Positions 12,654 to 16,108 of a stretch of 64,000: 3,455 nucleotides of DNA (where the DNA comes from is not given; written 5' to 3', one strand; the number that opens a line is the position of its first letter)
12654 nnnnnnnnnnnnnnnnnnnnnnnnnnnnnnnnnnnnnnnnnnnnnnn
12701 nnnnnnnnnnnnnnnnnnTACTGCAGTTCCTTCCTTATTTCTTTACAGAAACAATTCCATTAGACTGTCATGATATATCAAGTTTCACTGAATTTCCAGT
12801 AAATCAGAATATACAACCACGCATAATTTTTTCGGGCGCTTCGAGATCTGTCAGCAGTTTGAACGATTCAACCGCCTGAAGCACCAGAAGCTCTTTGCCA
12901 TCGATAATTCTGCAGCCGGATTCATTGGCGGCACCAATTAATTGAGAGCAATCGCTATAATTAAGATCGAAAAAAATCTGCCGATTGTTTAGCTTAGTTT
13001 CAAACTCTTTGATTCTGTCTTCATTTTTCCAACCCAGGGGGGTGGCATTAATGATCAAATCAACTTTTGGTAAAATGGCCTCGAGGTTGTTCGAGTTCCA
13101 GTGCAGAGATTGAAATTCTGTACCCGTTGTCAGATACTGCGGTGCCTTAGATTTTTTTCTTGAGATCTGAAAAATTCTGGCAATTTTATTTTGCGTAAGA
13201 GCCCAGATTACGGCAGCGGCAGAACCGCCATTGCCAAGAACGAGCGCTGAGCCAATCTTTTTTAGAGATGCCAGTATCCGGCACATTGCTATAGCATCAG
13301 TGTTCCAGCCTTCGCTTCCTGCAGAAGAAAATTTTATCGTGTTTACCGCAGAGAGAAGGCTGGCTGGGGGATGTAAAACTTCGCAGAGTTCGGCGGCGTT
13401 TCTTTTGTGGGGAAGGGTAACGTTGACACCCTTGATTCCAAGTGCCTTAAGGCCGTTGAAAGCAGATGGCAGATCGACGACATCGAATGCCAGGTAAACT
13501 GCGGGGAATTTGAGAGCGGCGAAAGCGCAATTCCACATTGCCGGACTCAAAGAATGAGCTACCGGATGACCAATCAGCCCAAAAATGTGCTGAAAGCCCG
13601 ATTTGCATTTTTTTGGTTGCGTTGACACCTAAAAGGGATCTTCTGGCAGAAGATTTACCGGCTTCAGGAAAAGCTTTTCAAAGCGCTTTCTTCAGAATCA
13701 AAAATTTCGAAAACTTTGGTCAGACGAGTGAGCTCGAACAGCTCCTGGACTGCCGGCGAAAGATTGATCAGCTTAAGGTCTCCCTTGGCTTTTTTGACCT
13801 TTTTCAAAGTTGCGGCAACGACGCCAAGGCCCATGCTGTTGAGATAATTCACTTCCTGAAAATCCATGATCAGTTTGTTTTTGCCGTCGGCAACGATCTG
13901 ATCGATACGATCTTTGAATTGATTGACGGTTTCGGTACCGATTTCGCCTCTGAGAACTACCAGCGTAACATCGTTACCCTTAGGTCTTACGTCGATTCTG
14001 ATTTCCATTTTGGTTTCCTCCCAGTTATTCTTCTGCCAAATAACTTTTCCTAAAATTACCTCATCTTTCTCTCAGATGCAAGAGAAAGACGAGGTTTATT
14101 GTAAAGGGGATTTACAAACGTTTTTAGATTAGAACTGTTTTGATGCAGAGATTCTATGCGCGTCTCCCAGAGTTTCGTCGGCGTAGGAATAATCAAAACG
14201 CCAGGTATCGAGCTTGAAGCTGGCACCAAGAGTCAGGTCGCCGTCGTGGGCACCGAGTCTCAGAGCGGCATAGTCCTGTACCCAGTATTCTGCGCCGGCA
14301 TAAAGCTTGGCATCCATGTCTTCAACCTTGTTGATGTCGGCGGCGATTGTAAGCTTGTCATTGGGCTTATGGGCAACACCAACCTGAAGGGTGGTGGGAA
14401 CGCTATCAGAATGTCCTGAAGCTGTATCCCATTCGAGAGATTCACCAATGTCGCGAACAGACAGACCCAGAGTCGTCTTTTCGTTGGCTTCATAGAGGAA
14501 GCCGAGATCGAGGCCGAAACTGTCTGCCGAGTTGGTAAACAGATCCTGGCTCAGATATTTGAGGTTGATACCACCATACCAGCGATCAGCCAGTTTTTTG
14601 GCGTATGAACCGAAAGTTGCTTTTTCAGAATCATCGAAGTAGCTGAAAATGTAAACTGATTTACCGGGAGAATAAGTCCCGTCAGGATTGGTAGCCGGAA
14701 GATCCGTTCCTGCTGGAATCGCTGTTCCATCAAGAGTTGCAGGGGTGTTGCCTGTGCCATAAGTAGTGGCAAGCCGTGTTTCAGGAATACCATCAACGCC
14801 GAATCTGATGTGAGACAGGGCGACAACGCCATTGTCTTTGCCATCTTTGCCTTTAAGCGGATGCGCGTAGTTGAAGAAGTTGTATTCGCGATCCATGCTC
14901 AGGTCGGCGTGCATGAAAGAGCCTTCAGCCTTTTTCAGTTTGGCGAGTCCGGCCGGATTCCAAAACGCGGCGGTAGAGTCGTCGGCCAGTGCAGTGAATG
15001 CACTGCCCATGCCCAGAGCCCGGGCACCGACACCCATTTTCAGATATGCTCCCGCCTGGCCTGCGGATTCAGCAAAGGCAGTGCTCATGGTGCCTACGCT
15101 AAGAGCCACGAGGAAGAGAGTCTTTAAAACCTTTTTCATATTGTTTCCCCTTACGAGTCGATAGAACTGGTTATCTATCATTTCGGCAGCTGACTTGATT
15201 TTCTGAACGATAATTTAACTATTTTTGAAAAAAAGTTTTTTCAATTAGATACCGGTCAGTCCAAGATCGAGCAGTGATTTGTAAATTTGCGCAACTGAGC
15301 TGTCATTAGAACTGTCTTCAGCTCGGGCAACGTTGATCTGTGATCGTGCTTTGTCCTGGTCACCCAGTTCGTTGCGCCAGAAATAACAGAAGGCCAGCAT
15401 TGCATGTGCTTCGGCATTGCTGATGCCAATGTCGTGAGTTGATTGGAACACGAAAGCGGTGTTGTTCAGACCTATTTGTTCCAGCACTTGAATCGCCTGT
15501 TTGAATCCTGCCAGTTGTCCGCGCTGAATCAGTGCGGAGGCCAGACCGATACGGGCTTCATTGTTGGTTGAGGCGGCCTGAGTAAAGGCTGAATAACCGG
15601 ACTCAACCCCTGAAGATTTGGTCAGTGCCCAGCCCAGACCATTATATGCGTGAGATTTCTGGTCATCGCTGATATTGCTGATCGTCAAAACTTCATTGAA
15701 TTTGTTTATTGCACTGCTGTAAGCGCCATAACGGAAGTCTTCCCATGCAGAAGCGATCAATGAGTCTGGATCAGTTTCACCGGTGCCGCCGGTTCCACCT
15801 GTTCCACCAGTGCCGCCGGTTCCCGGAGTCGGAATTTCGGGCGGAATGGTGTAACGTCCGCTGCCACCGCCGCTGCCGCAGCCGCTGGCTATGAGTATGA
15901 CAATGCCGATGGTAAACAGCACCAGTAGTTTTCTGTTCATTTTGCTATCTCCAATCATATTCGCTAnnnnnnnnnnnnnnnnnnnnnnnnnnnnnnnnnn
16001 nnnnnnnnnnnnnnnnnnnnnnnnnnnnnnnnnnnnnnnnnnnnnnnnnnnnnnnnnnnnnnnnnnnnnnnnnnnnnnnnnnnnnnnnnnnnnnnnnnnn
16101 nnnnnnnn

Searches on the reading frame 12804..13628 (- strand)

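Call 13: search_protein_families(library=pfam, proteins=[window:12804-13628:-], max_evalue=0.001)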
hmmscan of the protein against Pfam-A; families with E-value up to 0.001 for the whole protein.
window:12804-13628:- (274 aa): 4 families
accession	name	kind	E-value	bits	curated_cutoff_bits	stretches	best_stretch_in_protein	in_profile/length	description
PF08501.16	Shikimate_dh_N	-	3e-23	82.3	27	1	18-98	1-83/83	Shikimate dehydrogenase substrate binding domain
PF18317.6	SDH_C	-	6.4e-05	23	25.8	1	245-270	2-27/31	Shikimate 5'-dehydrogenase C-terminal domain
PF01488.26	Shikimate_DH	-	0.00051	20.6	24.3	1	127-222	14-111/138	Shikimate / quinate 5-dehydrogenase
PF03435.24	Sacchrp_dh_NADP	-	0.00053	20.8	25.1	0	129-197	2-77/129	Saccharopine dehydrogenase NADP binding domain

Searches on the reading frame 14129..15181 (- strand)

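Call 13: search_protein_families(library=pfam, proteins=[window:14129-15181:-], max_evalue=0.001)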
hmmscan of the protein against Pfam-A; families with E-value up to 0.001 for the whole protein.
window:14129-15181:- (350 aa): 4 families
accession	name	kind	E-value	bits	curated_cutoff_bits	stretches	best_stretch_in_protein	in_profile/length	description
PF03349.22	Toluene_X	-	1.7e-06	27.2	29.7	0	36-98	7-66/421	Outer membrane protein transport protein (OMPP1/FadL/TodX)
PF18990.6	DUF5723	-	2.2e-06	28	26.8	1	222-251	214-242/376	Family of unknown function (DUF5723)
PF03687.19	UPF0164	-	5.5e-06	25.8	21.4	1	46-107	43-104/325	Uncharacterised protein family (UPF0164)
PF19572.5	PorV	-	5.7e-05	23.2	27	0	191-285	123-235/243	Type IX secretion system protein PorV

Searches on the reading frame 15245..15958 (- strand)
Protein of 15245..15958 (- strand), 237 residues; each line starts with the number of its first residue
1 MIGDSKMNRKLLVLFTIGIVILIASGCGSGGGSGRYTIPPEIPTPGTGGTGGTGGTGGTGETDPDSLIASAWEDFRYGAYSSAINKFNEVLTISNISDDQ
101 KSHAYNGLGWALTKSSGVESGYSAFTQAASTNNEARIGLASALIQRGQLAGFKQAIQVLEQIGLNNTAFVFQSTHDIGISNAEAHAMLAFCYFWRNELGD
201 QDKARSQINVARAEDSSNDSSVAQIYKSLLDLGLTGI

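Call 13: search_protein_families(library=pfam, proteins=[window:15245-15958:-], max_evalue=0.001)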
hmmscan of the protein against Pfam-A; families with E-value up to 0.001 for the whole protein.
window:15245-15958:- (237 aa): 1 family
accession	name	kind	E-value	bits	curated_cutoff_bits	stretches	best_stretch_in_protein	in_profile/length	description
PF14559.12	TPR_19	-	3e-06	27.9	25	0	125-162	14-51/68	Tetratricopeptide repeat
